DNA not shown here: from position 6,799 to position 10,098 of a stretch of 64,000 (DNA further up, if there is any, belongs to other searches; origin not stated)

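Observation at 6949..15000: Six co-directional genes with 8-58 nt gaps: a type IV-like nuclease-helicase with a Nudix, a radical-SAM fusion, a Dabb protein, an orphan protein and a membrane GDPD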

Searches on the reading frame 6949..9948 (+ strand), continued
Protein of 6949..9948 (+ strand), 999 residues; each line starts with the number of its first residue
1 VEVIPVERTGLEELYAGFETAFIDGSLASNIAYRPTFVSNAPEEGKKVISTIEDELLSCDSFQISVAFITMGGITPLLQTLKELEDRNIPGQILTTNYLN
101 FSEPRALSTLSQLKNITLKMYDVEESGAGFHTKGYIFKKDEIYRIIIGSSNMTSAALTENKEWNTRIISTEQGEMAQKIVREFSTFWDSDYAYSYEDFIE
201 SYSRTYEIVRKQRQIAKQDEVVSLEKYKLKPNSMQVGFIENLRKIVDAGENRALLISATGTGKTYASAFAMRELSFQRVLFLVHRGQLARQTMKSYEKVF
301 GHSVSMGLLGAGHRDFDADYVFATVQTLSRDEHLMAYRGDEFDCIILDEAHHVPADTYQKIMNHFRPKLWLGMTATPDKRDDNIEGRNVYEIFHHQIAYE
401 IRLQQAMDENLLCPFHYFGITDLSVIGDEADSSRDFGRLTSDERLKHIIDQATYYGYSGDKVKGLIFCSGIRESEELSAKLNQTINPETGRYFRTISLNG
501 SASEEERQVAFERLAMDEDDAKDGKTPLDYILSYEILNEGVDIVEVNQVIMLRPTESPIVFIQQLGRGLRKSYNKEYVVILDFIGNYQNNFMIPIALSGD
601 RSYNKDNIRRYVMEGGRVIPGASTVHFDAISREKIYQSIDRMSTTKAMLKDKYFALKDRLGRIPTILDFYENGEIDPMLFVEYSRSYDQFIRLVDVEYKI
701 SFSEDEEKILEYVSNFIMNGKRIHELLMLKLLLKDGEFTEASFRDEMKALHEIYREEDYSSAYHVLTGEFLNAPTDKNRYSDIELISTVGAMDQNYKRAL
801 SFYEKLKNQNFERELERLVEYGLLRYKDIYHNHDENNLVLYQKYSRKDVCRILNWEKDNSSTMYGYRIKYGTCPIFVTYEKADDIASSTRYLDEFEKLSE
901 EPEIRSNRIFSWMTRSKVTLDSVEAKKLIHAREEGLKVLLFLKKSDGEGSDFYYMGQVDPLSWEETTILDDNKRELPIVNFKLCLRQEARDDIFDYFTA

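Call 71: find_related_loci(query=A2, collection=metagenome_contigs, flank=6000)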
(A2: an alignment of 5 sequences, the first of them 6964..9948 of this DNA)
Query A2 (994 aa) in metagenome_contigs; peptide patterns used: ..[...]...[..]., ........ (x = any residue, [..] = any of these).
600 stretches matched a pattern (row limit reached: there are more); 452 encode a relative of the query (tblastn E <= 1e-3); the best 80 are kept; 80 distinct loci.
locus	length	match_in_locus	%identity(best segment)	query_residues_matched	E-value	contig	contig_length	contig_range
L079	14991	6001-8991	63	1-994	0e+0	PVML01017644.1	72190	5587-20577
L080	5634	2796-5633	59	1-963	0e+0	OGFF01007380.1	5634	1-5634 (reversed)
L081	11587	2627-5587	60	6-991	0e+0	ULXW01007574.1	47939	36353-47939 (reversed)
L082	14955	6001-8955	60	7-991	0e+0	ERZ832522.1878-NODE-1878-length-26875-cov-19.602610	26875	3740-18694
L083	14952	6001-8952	58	4-993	0e+0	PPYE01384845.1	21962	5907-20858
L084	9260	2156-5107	58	4-993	0e+0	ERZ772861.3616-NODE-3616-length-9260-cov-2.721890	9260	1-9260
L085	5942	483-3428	56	1-993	0e+0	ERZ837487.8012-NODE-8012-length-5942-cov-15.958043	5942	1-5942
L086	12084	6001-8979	58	6-991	0e+0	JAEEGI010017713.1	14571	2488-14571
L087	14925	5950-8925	56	1-994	0e+0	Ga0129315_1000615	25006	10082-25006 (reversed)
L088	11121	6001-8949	56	4-994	0e+0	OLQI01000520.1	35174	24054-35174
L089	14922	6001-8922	55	6-994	0e+0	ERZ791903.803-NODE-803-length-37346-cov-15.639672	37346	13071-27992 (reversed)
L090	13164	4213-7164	55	6-994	0e+0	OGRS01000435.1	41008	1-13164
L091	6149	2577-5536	60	8-994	0e+0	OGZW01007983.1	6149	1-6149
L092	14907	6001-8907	54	12-993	0e+0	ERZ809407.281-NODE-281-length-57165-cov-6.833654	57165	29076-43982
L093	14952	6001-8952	55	6-994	0e+0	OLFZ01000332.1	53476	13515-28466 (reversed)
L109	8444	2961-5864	47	9-994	0e+0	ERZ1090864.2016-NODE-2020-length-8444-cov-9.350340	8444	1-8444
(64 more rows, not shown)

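Call 74: search_protein_families(library=pfam, proteins=[L082:9465-10601:+, L081:1489-2598:+, L089:9368-9976:+, L079:3618-3962:+, L109:806-1144:+, L088:2823-3575:+], max_evalue=0.001)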
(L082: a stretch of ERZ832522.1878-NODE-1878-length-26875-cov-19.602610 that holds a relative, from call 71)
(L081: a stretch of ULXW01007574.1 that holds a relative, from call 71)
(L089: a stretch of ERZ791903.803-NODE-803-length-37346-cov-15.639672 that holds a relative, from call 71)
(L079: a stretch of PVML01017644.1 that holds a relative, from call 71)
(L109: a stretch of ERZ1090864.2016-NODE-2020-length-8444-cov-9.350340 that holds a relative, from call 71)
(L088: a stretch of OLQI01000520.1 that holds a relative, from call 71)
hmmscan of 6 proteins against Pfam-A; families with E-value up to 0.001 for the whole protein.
L082:9465-10601:+ (378 aa): 1 family
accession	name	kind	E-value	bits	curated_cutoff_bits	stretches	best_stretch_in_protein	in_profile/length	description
PF13395.12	HNH_4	-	4.3e-07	30.2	22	1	248-289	12-53/54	HNH endonuclease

L081:1489-2598:+ (369 aa): 1 family
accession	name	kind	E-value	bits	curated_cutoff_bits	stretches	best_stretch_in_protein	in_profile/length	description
PF13395.12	HNH_4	-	2.9e-07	30.8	22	1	246-287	12-53/54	HNH endonuclease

L089:9368-9976:+ (202 aa): 6 families
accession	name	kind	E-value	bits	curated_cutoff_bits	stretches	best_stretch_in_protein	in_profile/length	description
PF13649.12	Methyltransf_25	-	1.4e-10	42.1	27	1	46-134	1-97/97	Methyltransferase domain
PF13489.12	Methyltransf_23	-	1.2e-08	35.3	27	1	34-139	14-117/164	Methyltransferase domain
PF08242.18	Methyltransf_12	-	3e-07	31.5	30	1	47-136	1-98/98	Methyltransferase domain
PF08241.18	Methyltransf_11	-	5.6e-07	30.6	21.2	1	47-137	1-94/95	Methyltransferase domain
PF05891.18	Methyltransf_PK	-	9.2e-05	22.5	27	1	43-137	56-158/218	AdoMet dependent proline di-methyltransferase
PF03848.20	TehB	-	9.2e-05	22.4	20.4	1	43-126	31-120/193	Tellurite resistance protein TehB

L079:3618-3962:+ (114 aa): 1 family
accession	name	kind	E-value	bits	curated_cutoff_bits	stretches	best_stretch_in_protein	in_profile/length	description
PF03960.21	ArsC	-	1.9e-09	38.2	24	1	7-112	1-78/79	ArsC family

L109:806-1144:+ (112 aa): 2 families
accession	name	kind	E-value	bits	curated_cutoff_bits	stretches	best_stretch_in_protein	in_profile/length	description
PF12643.12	MazG-like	-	3.4e-24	85.3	27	1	29-110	1-85/85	MazG-like family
PF03819.22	MazG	-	9.6e-06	26.2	22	1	31-96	10-71/74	MazG nucleotide pyrophosphohydrolase domain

L088:2823-3575:+ (250 aa): 2 families
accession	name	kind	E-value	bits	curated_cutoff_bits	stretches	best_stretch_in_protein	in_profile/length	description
PF00005.33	ABC_tran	-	1.9e-29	103.4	25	1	25-164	1-136/137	ABC transporter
PF13304.12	AAA_21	-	0.00053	20.6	27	0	114-169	211-273/304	AAA domain, putative AbiEii toxin, Type IV TA system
